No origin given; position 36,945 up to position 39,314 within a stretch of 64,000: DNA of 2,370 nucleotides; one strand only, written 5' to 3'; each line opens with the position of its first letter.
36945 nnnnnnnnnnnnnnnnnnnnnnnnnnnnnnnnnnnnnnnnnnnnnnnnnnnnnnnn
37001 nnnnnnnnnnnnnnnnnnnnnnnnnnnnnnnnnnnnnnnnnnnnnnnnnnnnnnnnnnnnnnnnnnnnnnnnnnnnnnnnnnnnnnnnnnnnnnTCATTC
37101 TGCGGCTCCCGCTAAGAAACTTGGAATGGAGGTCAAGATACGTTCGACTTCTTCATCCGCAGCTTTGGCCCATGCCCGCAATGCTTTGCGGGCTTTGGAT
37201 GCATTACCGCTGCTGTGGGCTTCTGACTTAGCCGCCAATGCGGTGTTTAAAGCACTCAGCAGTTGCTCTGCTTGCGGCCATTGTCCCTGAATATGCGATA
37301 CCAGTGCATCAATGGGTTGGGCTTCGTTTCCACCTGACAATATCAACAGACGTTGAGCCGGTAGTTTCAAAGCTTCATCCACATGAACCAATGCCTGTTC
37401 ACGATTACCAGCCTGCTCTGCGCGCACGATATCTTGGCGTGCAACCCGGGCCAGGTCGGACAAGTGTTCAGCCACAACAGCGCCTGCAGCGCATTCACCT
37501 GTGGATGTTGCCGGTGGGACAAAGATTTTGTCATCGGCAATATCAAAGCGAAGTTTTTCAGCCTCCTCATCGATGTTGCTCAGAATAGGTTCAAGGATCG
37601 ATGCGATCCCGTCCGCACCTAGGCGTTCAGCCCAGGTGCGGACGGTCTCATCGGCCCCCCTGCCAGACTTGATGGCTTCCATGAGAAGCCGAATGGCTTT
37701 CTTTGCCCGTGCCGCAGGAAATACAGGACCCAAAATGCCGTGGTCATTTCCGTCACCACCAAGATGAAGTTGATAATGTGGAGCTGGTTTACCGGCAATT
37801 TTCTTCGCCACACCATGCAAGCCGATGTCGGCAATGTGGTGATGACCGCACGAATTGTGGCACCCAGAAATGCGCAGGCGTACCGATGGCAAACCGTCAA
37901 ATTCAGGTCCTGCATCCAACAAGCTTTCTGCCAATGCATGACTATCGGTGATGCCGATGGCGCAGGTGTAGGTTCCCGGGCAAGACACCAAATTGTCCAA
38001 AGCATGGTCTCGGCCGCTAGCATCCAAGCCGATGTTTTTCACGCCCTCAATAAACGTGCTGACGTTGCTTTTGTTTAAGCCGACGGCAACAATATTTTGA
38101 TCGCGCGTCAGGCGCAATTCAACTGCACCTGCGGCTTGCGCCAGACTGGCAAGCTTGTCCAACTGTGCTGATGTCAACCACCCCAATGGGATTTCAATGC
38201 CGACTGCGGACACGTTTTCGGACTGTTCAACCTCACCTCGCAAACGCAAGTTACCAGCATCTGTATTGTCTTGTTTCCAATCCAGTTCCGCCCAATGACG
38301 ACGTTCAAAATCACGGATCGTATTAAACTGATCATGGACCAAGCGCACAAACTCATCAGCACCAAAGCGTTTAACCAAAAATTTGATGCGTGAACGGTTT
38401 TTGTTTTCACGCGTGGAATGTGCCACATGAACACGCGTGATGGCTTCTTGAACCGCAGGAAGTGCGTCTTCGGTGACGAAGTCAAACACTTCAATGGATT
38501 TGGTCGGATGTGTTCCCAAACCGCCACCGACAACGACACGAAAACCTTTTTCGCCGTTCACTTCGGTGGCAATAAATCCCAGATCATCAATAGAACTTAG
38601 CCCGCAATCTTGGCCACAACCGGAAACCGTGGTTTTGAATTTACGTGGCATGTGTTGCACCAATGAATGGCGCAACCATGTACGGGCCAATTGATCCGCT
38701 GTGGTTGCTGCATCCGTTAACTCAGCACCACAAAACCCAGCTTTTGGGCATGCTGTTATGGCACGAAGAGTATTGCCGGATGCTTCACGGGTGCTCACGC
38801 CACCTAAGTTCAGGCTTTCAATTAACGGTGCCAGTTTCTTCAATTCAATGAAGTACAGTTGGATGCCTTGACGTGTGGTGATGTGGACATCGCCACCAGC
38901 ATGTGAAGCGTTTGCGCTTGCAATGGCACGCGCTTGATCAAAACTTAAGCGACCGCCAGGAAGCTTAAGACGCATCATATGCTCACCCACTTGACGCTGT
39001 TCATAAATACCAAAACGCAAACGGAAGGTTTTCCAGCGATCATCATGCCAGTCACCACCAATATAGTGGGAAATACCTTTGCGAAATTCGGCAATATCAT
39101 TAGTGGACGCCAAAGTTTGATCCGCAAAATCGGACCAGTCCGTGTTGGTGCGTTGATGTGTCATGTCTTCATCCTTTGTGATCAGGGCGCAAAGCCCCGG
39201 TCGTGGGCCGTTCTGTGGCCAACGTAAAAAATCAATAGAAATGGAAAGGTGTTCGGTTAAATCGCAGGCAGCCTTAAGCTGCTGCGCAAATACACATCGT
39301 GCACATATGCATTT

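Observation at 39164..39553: Tandem sulfur sensor: SAM-II riboswitch followed by a Met/Cys-rich leader peptide ahead of cysI-cysH-cysC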

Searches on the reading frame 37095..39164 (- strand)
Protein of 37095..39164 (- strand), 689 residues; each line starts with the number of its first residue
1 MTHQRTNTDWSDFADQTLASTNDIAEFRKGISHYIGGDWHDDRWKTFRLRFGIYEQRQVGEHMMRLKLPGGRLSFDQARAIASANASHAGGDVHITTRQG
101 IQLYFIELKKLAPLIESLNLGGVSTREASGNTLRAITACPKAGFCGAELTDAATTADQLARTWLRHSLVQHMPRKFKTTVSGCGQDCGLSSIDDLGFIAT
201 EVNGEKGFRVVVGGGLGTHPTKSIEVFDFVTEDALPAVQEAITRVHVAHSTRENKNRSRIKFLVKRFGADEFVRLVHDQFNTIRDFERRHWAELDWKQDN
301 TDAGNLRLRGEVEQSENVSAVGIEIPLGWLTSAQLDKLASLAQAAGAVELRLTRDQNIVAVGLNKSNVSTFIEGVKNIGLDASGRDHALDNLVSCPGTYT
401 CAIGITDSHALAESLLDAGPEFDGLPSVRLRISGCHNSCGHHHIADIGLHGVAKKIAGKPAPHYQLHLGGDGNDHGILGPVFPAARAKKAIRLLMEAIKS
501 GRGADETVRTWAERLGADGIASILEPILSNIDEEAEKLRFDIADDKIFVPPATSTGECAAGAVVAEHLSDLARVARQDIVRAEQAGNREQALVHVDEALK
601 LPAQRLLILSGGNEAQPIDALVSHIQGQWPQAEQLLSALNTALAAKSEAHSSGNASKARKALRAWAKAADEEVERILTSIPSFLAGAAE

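Call 4: search_protein_families(library=pfam, proteins=[window:37095-39164:-])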
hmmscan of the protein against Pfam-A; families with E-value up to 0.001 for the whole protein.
window:37095-39164:- (689 aa): 2 families
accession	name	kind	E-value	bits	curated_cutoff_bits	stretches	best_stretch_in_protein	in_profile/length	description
PF01077.27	NIR_SIR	-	3.7e-48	163.4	27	2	129-281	1-155/158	Nitrite and sulphite reductase 4Fe-4S domain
PF03460.22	NIR_SIR_ferr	-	7.1e-30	103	24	2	54-119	1-67/69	Nitrite/Sulfite reductase ferredoxin-like half domain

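Call 7: find_related_loci(query=window:37095-39164:-, collection=genome_contigs, flank=3000)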
Query window:37095-39164:- (689 aa) in genome_contigs; peptide patterns used: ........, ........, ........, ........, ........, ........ (x = any residue, [..] = any of these).
119 stretches matched a pattern; 81 encode a relative of the query (tblastn E <= 1e-3); the best 80 are kept; 80 distinct loci.
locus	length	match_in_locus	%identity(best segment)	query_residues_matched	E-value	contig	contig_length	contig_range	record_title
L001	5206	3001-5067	71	1-689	0e+0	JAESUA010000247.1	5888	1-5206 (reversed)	MAG: Magnetovibrio sp. isolate NORP328 CoAssembly_2485773, whole genome shotgun sequence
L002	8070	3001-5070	69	7-689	0e+0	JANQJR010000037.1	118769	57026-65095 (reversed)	MAG: Magnetovibrio sp. isolate PL25a_bin.122 k99_417208, whole genome shotgun sequence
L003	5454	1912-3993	54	1-689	0e+0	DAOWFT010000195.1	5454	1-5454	MAG TPA_asm: Thalassospiraceae bacterium isolate CSMAG_1972 CSMAG_1972_k141_5862670_length_5454_cov_10.7568, whole genom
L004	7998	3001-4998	54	11-689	0e+0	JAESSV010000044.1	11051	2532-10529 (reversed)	MAG: Magnetovibrio sp. isolate NORP296 CoAssembly_783131, whole genome shotgun sequence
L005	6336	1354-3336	55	16-689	0e+0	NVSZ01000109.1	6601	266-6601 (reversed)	MAG: Rhodospirillaceae bacterium isolate NORP128 Contig_source1383C_16882, whole genome shotgun sequence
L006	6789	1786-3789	54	16-689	0e+0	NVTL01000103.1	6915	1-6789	MAG: Rhodospirillaceae bacterium isolate NORP116 Contig_source1383C_16088, whole genome shotgun sequence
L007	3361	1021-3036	53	16-684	0e+0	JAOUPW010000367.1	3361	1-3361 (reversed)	MAG: Rhodospirillales bacterium isolate 8_1_Oct_SF_Bin68 8_1_Oct_SF_Bin68_scaffold_38862_c1, whole genome shotgun sequen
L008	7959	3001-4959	58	15-685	0e+0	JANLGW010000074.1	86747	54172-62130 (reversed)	MAG: Rhodospirillales bacterium isolate P6-1 k99_375372, whole genome shotgun sequence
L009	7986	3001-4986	48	18-677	0e+0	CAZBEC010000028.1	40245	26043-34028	MAG TPA_asm: uncultured Thalassospiraceae bacterium isolate SRP167671_co2_97 genome assembly, contig: NODE_1246_length_4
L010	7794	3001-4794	53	37-627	0e+0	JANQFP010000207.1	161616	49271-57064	MAG: Rhodospirillales bacterium isolate PL23a_bin.98 k99_4628094, whole genome shotgun sequence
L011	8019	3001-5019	45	11-680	0e+0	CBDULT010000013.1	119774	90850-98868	MAG TPA_asm: uncultured Thalassospiraceae bacterium isolate SRR22808124_binner12_Refined_92 genome assembly, contig: ERZ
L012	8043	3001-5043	46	4-681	0e+0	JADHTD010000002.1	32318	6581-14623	MAG: Rhodospirillales bacterium isolate BS150m-G11 BS-150m-C1115, whole genome shotgun sequence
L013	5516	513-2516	46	18-680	0e+0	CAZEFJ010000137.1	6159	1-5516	MAG TPA_asm: uncultured Hyphomicrobiales bacterium isolate SRP128015_co1_189 genome assembly, contig: NODE_22495_length_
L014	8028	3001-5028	45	12-681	0e+0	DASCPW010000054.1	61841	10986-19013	MAG TPA_asm: Rhodospirillales bacterium isolate Fu_MAG_55 c_000000955929, whole genome shotgun sequence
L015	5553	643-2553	49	12-643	0e+0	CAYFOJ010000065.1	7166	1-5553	MAG TPA_asm: uncultured Thalassospiraceae bacterium isolate ERP019367_co1_49 genome assembly, contig: NODE_6185_length_7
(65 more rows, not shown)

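Call 39: find_homologous_proteins(query=window:37095-39164:-, max_evalue=1e-100)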
Query window:37095-39164:- (689 aa): 261 proteins with E <= 1e-100 among 8000 candidates; the best 120 are listed.
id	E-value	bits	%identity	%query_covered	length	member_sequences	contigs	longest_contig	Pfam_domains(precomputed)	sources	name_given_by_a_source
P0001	0.0e+0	1459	93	100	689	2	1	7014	PF01077.28,PF03460.23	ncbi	-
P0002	0.0e+0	1234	78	100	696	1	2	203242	PF01077.28,PF03460.23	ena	-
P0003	0.0e+0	1216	77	100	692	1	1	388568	PF01077.28,PF03460.23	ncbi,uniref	ncbi:nitrite/sulfite reductase [Magnetovibrio sp. PR-2]|uniref:nitrite/sulfite reductase n=1 Tax=Mag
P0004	0.0e+0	1175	75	100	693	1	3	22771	PF01077.28,PF03460.23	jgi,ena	-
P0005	0.0e+0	1150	72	100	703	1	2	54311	PF01077.28,PF03460.23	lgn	-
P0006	0.0e+0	1144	73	100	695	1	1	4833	PF01077.28,PF03460.23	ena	-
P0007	0.0e+0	1135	72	100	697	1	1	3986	PF01077.28,PF03460.23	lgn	-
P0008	0.0e+0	1123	71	100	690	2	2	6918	PF01077.28,PF03460.23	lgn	-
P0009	0.0e+0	1112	70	100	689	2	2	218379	PF01077.28,PF03460.23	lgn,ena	-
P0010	0.0e+0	1110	72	97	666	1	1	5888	PF01077.28,PF03460.23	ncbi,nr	ncbi:MAG: nitrite/sulfite reductase [Magnetovibrio sp.]|nr:nitrite/sulfite reductase [Magnetovibrio 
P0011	0.0e+0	1098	71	99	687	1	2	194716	PF01077.28,PF03460.23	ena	-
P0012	0.0e+0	1089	70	100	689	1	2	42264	PF01077.28,PF03460.23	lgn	-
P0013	0.0e+0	1088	68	100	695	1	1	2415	PF01077.28,PF03460.23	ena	-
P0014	0.0e+0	1077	69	99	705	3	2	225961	PF01077.28,PF03460.23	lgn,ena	-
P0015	0.0e+0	1038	68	100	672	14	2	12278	PF01077.28,PF03460.23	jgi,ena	-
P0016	0.0e+0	1037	67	100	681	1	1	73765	PF01077.28,PF03460.23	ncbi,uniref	ncbi:nitrite/sulfite reductase [Magnetovibrio sp.]|uniref:nitrite/sulfite reductase n=1 Tax=Magnetov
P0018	1.3e-244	832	58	97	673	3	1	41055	PF01077.28,PF03460.23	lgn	-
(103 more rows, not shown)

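Call 40: find_encoding_contigs(protein=P0001, flank=1500, max_places=1)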
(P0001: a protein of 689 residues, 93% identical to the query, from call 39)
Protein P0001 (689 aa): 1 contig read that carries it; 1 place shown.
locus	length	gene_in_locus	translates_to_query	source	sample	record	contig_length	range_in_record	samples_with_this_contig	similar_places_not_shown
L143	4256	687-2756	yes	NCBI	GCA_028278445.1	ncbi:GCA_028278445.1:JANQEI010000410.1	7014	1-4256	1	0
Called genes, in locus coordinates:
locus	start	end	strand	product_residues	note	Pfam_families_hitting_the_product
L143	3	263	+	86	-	?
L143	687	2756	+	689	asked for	PF03460:NIR_SIR_ferr, PF01077:NIR_SIR, PF03460:NIR_SIR_ferr, PF01077:NIR_SIR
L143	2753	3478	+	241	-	PF01507:PAPS_reduct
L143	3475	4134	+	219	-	PF01583:APS_kinase, PF13671:AAA_33 (weak)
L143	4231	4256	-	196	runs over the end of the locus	-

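Call 41: find_encoding_contigs(protein=P0002, flank=1500, max_places=1)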
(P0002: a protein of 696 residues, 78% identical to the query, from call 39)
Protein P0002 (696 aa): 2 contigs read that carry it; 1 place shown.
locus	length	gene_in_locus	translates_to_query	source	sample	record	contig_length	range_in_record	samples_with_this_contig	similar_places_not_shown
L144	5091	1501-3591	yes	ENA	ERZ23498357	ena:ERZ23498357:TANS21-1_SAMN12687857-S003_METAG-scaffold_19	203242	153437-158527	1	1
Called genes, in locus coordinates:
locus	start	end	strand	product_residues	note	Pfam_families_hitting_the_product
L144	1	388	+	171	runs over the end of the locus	PF03205:MobB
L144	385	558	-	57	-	-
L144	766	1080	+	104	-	-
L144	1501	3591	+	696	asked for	PF03460:NIR_SIR_ferr, PF01077:NIR_SIR, PF03460:NIR_SIR_ferr, PF01077:NIR_SIR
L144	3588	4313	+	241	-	PF01507:PAPS_reduct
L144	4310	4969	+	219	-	PF01583:APS_kinase, PF13671:AAA_33 (weak)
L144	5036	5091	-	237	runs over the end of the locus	PF07484:Collar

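Call 42: find_encoding_contigs(protein=P0003, flank=1500, max_places=1)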
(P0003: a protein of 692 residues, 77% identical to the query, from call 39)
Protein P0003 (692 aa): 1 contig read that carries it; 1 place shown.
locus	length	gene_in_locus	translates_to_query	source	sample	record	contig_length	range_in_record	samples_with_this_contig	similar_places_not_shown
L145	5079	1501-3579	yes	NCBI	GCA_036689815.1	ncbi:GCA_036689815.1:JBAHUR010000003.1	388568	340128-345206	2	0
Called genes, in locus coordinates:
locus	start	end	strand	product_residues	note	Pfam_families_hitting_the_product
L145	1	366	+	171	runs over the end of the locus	PF03205:MobB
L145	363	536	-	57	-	-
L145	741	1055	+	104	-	-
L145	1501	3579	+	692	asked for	PF03460:NIR_SIR_ferr, PF01077:NIR_SIR, PF03460:NIR_SIR_ferr, PF01077:NIR_SIR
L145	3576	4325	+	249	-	PF01507:PAPS_reduct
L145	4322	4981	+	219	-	PF01583:APS_kinase, PF13671:AAA_33 (weak)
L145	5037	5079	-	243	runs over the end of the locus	PF07484:Collar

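Call 43: find_encoding_contigs(protein=P0005, flank=1500, max_places=1)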
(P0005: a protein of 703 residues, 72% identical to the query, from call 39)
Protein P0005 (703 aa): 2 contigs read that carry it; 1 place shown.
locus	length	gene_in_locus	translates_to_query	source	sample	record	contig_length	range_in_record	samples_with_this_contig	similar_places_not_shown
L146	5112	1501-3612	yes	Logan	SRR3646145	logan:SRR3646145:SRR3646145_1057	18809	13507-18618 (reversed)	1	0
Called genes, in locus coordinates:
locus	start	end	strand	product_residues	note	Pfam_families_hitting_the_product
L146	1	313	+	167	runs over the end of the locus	?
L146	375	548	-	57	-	-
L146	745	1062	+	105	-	-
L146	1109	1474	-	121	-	-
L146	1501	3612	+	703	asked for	PF03460:NIR_SIR_ferr, PF01077:NIR_SIR, PF03460:NIR_SIR_ferr, PF01077:NIR_SIR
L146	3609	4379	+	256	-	PF01507:PAPS_reduct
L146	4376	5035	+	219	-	PF01583:APS_kinase, PF13671:AAA_33 (weak)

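Call 44: find_encoding_contigs(protein=P0007, flank=1500, max_places=1)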
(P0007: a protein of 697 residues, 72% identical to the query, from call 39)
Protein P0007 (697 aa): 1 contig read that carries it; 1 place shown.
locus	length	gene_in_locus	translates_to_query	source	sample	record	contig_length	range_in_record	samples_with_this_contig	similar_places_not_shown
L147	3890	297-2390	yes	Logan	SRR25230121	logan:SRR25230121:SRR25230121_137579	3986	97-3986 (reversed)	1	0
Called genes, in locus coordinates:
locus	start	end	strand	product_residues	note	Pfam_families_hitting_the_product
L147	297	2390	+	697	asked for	PF03460:NIR_SIR_ferr, PF01077:NIR_SIR, PF03460:NIR_SIR_ferr, PF01077:NIR_SIR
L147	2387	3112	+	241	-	PF01507:PAPS_reduct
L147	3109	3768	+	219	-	PF01583:APS_kinase, PF13671:AAA_33 (weak)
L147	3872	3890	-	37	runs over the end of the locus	?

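Call 45: find_encoding_contigs(protein=P0008, flank=1500, max_places=1)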
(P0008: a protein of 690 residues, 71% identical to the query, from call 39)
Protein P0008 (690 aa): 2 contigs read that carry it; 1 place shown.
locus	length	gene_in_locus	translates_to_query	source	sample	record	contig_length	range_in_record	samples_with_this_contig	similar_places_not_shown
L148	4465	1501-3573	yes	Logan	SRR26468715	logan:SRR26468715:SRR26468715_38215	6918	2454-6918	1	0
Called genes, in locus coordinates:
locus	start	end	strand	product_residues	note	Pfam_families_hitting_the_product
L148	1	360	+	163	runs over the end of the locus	PF03205:MobB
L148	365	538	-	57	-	-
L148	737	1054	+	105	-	-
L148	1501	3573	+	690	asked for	PF03460:NIR_SIR_ferr, PF01077:NIR_SIR, PF03460:NIR_SIR_ferr, PF01077:NIR_SIR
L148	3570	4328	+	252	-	PF01507:PAPS_reduct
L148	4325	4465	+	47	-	?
